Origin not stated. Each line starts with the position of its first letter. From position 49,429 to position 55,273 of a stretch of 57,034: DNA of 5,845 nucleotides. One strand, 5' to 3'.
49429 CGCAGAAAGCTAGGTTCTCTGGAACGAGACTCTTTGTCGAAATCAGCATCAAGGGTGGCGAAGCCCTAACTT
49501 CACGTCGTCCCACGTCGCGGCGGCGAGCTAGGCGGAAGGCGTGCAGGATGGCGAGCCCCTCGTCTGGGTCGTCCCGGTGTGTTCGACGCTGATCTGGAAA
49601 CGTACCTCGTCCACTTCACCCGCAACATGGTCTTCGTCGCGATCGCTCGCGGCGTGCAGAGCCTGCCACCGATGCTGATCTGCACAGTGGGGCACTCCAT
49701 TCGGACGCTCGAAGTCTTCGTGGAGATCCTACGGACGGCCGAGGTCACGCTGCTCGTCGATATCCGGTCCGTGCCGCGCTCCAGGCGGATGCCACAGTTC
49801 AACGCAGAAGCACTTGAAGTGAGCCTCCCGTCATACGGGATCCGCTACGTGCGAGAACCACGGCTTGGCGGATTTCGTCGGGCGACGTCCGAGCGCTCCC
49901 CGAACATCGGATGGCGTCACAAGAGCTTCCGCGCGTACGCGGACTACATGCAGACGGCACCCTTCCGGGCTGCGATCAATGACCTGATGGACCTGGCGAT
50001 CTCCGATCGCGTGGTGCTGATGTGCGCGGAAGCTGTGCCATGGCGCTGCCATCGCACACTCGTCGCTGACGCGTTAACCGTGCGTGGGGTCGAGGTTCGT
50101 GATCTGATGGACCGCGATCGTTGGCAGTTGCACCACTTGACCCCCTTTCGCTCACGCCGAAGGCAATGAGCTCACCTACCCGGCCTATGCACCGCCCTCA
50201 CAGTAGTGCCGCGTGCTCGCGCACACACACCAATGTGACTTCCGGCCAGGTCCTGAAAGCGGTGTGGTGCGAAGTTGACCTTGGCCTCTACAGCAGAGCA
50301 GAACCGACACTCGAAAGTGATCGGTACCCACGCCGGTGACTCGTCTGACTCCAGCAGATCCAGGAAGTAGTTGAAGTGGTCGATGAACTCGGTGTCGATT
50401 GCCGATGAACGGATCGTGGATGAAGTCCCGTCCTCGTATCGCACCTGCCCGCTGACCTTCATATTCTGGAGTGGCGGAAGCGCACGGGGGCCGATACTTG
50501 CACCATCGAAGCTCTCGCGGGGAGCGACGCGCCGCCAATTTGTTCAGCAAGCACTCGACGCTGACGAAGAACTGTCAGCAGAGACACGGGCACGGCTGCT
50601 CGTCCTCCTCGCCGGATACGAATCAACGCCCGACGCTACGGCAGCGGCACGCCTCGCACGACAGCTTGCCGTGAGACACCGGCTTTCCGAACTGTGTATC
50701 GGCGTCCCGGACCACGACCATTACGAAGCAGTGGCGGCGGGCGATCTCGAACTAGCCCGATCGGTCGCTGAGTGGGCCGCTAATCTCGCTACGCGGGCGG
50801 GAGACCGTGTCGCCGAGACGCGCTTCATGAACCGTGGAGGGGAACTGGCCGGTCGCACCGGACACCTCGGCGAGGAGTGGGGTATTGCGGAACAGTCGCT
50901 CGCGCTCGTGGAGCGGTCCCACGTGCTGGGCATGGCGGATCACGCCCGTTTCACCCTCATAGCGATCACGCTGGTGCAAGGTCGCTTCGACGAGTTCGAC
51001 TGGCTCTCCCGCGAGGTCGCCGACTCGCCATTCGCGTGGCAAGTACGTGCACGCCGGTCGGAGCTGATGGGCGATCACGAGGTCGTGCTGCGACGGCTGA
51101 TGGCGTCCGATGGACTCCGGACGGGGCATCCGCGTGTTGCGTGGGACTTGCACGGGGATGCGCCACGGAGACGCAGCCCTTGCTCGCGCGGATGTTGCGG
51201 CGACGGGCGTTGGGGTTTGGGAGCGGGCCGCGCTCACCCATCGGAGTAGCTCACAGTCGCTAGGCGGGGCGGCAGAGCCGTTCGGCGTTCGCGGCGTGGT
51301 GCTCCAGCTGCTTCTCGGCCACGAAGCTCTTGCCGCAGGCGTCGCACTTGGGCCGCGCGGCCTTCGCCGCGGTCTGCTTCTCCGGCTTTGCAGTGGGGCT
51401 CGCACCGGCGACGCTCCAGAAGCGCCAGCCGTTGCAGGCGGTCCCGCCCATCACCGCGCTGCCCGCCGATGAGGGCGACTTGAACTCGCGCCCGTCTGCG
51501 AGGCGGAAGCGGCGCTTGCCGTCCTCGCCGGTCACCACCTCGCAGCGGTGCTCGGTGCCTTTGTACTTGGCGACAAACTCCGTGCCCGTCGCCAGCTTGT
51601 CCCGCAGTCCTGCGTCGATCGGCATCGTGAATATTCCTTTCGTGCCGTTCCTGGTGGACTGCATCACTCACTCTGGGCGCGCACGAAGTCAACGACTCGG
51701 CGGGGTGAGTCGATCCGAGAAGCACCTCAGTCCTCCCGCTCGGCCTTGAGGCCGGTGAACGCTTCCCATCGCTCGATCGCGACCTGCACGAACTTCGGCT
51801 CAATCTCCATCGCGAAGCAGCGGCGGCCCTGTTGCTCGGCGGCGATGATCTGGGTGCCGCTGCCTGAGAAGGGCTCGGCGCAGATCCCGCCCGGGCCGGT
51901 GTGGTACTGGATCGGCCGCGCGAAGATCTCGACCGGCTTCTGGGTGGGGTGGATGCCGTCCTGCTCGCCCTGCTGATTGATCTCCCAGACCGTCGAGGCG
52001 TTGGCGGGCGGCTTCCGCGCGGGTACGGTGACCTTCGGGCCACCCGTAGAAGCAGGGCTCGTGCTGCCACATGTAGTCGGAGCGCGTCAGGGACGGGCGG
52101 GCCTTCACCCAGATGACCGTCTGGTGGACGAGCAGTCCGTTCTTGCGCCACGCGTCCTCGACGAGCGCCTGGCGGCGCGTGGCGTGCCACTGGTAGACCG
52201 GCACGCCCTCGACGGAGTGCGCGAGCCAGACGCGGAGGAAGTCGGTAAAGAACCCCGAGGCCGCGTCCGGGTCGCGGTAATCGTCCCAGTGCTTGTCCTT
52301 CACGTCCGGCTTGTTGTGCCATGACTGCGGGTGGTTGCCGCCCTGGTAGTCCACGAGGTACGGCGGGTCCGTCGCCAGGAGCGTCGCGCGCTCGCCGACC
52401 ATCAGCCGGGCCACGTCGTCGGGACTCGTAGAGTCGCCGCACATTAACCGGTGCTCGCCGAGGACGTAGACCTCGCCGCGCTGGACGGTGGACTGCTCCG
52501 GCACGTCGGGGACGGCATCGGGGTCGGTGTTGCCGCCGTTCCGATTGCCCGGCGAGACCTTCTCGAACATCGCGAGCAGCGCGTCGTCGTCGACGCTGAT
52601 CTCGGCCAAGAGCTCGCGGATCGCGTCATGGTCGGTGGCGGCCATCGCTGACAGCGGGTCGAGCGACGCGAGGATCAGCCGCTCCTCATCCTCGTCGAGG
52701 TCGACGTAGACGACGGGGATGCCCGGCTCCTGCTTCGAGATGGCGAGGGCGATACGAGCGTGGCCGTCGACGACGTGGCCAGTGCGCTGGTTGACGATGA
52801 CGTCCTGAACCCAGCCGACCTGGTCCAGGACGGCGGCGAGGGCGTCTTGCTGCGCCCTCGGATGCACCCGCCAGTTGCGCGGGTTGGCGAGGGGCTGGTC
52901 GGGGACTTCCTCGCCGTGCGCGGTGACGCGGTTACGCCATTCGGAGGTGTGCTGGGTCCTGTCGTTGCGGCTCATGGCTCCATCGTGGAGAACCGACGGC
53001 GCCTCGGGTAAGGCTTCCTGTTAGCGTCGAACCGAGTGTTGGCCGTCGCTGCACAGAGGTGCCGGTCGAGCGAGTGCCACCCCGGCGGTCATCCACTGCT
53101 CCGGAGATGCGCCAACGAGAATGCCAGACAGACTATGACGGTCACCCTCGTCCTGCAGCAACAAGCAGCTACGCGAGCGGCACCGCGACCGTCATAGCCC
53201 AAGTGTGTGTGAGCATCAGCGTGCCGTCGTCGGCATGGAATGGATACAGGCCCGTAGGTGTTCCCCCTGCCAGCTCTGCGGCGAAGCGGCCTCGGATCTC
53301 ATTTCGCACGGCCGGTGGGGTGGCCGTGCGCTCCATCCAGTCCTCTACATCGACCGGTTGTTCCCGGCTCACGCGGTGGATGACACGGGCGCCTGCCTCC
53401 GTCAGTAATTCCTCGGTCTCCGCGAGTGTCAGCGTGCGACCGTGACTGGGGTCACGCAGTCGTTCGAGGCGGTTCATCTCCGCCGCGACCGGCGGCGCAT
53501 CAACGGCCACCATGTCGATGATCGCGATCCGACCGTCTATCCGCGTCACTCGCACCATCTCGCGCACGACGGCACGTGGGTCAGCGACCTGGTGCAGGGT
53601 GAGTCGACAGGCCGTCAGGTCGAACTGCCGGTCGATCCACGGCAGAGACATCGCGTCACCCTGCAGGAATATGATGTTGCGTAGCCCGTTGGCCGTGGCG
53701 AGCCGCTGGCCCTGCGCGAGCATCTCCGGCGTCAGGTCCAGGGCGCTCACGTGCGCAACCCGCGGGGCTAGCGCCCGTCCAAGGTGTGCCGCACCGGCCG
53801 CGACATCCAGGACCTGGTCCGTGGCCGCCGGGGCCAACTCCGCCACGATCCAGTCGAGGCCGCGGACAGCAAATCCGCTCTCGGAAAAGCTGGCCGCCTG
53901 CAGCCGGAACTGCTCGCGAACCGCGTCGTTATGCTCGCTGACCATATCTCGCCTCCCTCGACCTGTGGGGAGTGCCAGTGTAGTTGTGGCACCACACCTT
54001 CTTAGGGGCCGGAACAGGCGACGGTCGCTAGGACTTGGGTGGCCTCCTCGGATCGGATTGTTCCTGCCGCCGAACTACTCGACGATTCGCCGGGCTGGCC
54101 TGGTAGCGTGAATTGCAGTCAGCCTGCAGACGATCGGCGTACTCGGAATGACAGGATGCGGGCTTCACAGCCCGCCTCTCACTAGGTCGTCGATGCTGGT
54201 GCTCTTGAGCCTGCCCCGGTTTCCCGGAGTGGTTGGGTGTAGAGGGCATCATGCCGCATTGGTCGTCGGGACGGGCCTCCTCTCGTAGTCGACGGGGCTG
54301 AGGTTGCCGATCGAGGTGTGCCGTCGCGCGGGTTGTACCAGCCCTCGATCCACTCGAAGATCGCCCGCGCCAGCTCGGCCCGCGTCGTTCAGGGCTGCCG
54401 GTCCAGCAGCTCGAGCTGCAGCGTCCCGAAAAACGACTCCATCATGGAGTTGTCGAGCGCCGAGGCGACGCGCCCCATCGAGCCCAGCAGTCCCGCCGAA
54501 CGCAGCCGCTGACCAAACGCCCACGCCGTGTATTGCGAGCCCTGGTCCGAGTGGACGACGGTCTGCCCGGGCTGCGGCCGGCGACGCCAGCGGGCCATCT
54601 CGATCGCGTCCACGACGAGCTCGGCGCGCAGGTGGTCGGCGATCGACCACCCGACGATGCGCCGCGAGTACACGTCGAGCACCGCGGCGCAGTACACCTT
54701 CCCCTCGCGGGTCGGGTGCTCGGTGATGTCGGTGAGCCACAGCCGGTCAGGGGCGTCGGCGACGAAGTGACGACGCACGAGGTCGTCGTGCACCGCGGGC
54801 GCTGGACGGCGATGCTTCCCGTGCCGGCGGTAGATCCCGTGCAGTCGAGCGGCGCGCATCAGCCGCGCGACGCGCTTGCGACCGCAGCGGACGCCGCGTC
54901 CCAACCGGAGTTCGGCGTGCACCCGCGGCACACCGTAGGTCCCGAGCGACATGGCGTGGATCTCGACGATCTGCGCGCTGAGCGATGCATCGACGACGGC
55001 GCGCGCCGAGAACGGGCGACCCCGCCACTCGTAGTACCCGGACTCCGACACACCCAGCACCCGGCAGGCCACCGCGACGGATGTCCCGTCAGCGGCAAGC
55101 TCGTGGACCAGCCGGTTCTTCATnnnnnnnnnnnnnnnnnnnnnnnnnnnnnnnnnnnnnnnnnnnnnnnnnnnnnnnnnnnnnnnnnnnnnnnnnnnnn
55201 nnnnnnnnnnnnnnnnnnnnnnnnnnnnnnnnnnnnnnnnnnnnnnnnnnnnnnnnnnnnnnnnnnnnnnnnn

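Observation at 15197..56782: About 41.5 kb of accessory DNA lies between an orphan 3' tail and the working 3' end of the class II ribonucleotide reductase gene (39-bp att-like direct repeat)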

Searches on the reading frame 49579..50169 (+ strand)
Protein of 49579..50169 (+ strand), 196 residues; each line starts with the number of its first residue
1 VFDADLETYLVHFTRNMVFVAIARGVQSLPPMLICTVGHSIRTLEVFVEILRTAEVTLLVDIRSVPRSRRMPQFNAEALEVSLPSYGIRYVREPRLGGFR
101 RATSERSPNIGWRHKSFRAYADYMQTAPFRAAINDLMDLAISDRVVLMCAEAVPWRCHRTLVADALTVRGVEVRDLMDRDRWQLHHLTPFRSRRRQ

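Call 9: search_protein_families(library=pfam, proteins=[window:49579-50169:+], max_evalue=0.01)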
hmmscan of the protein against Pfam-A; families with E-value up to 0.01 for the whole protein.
window:49579-50169:+ (196 aa): 2 families
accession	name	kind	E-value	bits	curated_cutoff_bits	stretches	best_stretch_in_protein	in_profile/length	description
PF04343.18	DUF488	-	3.3e-31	108.9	22.2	1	44-166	2-121/121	Domain of unknown function DUF488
PF22751.1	DUF488-N3a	-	4e-05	24.3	27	1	112-168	59-116/118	Active DUF488-N3 subclade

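Call 69: search_protein_families(library=padloc, proteins=[window:49579-50169:+], max_evalue=0.001)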
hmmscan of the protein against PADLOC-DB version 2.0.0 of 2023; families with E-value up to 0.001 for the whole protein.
window:49579-50169:+ (196 aa): 4 families
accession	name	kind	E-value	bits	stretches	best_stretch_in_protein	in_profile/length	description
PDLC04657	PDC-M45B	-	1.7e-29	100.8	1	34-185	6-152/204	-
PDLC04505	PDC-M19A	-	2e-16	58.3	1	32-168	149-283/294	-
PDLC04658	PDC-M45C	-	3.8e-10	37.7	1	32-169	1-135/145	-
PDLC04504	PDC-M19A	-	4e-07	27.6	1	33-167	90-222/234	-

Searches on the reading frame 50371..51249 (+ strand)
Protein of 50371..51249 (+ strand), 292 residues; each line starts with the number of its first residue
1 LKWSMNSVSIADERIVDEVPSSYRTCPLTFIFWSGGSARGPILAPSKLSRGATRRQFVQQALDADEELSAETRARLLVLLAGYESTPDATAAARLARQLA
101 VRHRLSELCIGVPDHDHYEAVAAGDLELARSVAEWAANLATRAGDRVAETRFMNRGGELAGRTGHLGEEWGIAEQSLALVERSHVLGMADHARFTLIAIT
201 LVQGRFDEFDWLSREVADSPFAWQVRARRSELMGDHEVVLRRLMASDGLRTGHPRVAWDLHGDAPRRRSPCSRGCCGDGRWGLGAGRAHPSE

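Call 9: search_protein_families(library=pfam, proteins=[window:50371-51249:+], max_evalue=0.01)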
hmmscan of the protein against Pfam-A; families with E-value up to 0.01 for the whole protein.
window:50371-51249:+ (292 aa): 0 families

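Call 34: search_protein_families(library=phrogs, proteins=[window:50371-51249:+], max_evalue=0.01)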
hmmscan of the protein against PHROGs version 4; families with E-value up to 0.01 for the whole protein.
window:50371-51249:+ (292 aa): 0 families

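Call 69: search_protein_families(library=padloc, proteins=[window:50371-51249:+], max_evalue=0.001)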
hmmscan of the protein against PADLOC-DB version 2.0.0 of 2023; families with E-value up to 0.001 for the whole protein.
window:50371-51249:+ (292 aa): 0 families

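Call 70: search_protein_families(library=ncbifam, proteins=[window:50371-51249:+], max_evalue=0.001)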
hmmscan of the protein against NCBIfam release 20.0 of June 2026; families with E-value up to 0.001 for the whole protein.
window:50371-51249:+ (292 aa): 0 families

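Call 94: search_solved_structures(query=window:50371-51249:+, max_evalue=1)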
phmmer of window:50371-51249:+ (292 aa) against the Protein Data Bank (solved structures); distinct sequences matched with E-value up to 1: 2.
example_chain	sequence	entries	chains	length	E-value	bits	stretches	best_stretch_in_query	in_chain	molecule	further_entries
2qjv_A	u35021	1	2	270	0.24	13.8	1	68-139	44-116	Uncharacterized IolB-like protein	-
2jlp_A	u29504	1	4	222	0.44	12.9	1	222-285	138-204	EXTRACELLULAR SUPEROXIDE DISMUTASE (CU-ZN)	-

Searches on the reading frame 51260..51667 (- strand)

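Call 9: search_protein_families(library=pfam, proteins=[window:51260-51667:-], max_evalue=0.01)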
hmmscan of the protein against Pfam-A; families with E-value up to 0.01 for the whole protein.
window:51260-51667:- (135 aa): 3 families
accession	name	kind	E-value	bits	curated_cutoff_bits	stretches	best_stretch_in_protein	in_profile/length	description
PF18755.6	RAMA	-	5.7e-09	36.3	35.2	1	25-89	30-92/107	Restriction Enzyme Adenine Methylase Associated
PF11149.13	DUF2924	-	2.3e-05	25.1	31.2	1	22-86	77-134/135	Protein of unknown function (DUF2924)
PF14267.11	DUF4357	-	3.7e-05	24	38.4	1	55-85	18-47/54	Domain of unknown function (DUF4357)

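Call 69: search_protein_families(library=padloc, proteins=[window:51260-51667:-], max_evalue=0.001)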
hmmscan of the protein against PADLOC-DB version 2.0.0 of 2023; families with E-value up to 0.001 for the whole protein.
window:51260-51667:- (135 aa): 3 families
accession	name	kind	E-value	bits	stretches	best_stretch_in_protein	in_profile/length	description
PDLC04921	PDC-S14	-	1.6e-08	32.1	1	25-89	199-258/280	-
PDLC04923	PDC-S14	-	9.5e-06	22.9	1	48-98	264-312/320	-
PDLC04925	PDC-S14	-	0.00018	18.6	1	51-87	251-286/301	-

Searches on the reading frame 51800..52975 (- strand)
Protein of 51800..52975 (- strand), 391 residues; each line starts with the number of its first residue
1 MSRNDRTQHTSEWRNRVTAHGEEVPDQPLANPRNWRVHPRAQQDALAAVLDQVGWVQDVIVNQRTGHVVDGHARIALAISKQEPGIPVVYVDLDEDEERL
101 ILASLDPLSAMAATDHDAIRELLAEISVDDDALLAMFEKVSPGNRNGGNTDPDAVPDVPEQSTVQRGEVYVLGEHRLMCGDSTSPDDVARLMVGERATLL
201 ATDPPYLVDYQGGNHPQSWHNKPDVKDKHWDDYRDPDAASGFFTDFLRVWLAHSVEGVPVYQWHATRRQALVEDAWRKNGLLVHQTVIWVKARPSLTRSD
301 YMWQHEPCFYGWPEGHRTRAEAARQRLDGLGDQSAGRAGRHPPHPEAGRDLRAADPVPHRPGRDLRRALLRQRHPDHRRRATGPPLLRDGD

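Call 9: search_protein_families(library=pfam, proteins=[window:51800-52975:-], max_evalue=0.01)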
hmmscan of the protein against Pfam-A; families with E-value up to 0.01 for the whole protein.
window:51800-52975:- (391 aa): 0 families

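Call 32: search_solved_structures(query=window:51800-52975:-, max_evalue=1)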
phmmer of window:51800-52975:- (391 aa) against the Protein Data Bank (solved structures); distinct sequences matched with E-value up to 1: 5.
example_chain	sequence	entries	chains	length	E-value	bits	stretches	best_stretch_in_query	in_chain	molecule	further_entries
6pbd_A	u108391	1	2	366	0.26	13.5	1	196-249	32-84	Modification methylase CcrMI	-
2lvi_A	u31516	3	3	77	0.6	12.3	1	100-148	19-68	Polcalcin Phl p 7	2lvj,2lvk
1k9u_A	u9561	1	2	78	0.61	12.3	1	100-148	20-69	Polcalcin Phl p 7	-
2zcw_A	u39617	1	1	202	0.77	11.9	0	10-78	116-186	Transcriptional regulator, FNR/CRP family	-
4umk_A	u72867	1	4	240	0.86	11.8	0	14-101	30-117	PROBABLE CHROMOSOME-PARTITIONING PROTEIN PARB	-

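Call 34: search_protein_families(library=phrogs, proteins=[window:51800-52975:-], max_evalue=0.01)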
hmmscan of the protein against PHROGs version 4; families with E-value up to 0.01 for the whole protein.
window:51800-52975:- (391 aa): 5 families
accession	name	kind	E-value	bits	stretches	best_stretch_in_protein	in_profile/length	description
phrog_498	-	other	2.3e-62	212.4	1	31-327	46-341/633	DNA methyltransferase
phrog_8071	-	DNA, RNA and nucleotide metabolism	3.6e-15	57.1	1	30-212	17-209/389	ParB-like partition protein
phrog_620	-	DNA, RNA and nucleotide metabolism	3.4e-14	54.4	1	32-135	21-124/217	ParB-like partition protein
phrog_9353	-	unknown function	3.3e-13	51.1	1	33-130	24-126/245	-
phrog_930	-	DNA, RNA and nucleotide metabolism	6.3e-05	23.9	1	34-138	21-125/223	ParB-like partition protein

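Call 69: search_protein_families(library=padloc, proteins=[window:51800-52975:-], max_evalue=0.001)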
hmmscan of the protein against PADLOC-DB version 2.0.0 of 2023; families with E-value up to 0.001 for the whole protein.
window:51800-52975:- (391 aa): 1 family
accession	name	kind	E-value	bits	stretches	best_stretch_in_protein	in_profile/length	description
PDLC03229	MTase_II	-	2.3e-44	149.9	1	33-327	23-325/436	Type II methyltransferase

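Call 70: search_protein_families(library=ncbifam, proteins=[window:51800-52975:-], max_evalue=0.001)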
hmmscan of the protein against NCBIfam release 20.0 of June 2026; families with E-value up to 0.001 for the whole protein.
window:51800-52975:- (391 aa): 0 families

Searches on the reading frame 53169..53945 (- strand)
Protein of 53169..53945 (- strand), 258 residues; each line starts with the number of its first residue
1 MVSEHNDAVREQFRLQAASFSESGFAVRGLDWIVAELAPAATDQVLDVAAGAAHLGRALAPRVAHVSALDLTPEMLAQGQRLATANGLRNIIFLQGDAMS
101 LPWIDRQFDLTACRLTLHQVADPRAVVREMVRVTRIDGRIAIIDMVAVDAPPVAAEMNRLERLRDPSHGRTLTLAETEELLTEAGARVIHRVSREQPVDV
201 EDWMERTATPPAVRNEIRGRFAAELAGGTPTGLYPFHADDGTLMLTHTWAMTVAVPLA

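Call 9: search_protein_families(library=pfam, proteins=[window:53169-53945:-], max_evalue=0.01)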
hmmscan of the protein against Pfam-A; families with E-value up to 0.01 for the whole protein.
window:53169-53945:- (258 aa): 9 families
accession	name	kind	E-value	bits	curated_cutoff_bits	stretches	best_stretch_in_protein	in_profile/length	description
PF13847.12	Methyltransf_31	-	3.9e-19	69.2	27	1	43-157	5-122/145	Methyltransferase domain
PF08241.18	Methyltransf_11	-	7e-19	68.7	21.2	1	46-142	1-95/95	Methyltransferase domain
PF13649.12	Methyltransf_25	-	5.2e-18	66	27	1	45-138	1-97/97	Methyltransferase domain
PF01209.24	Ubie_methyltran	-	1e-15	58.1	20.1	1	39-154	45-163/233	ubiE/COQ5 methyltransferase family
PF08242.18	Methyltransf_12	-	1e-09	39.4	30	1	46-140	1-98/98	Methyltransferase domain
PF13489.12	Methyltransf_23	-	1.8e-06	28.3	27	1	34-190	13-163/164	Methyltransferase domain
PF00398.26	RrnaAD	-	0.00077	19.1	24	1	31-100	20-87/263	Ribosomal RNA adenine dimethylase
PF13679.12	Methyltransf_32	-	0.0034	17.8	27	1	39-118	23-109/143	Methyltransferase domain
PF05175.20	MTS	-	0.0041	17.2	23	1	29-131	19-123/170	Methyltransferase small domain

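Call 69: search_protein_families(library=padloc, proteins=[window:53169-53945:-], max_evalue=0.001)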
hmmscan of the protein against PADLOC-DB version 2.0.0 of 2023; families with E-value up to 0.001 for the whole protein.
window:53169-53945:- (258 aa): 1 family
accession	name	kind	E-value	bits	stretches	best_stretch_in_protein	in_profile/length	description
PDLC04134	mad2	-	1.4e-16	58.4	1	30-144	280-396/492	mads_2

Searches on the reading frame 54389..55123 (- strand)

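Call 9: search_protein_families(library=pfam, proteins=[window:54389-55123:-], max_evalue=0.01)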
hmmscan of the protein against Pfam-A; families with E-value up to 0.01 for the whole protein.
window:54389-55123:- (244 aa): 5 families
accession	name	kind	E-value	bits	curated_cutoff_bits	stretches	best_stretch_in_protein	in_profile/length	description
PF00665.32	rve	-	3.1e-22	79.2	32.6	1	123-221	2-101/102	Integrase core domain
PF13276.12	HTH_21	-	1.9e-16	60.4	28.1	1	48-101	6-59/60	HTH-like domain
PF01527.26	HTH_Tnp_1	-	2.7e-05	24.7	24.1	1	2-36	12-46/75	Transposase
PF13518.12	HTH_28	-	0.0026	18.3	25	0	8-35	7-34/52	Helix-turn-helix domain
PF13551.12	HTH_29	-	0.0063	17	28.1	0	9-35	7-34/64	Winged helix-turn helix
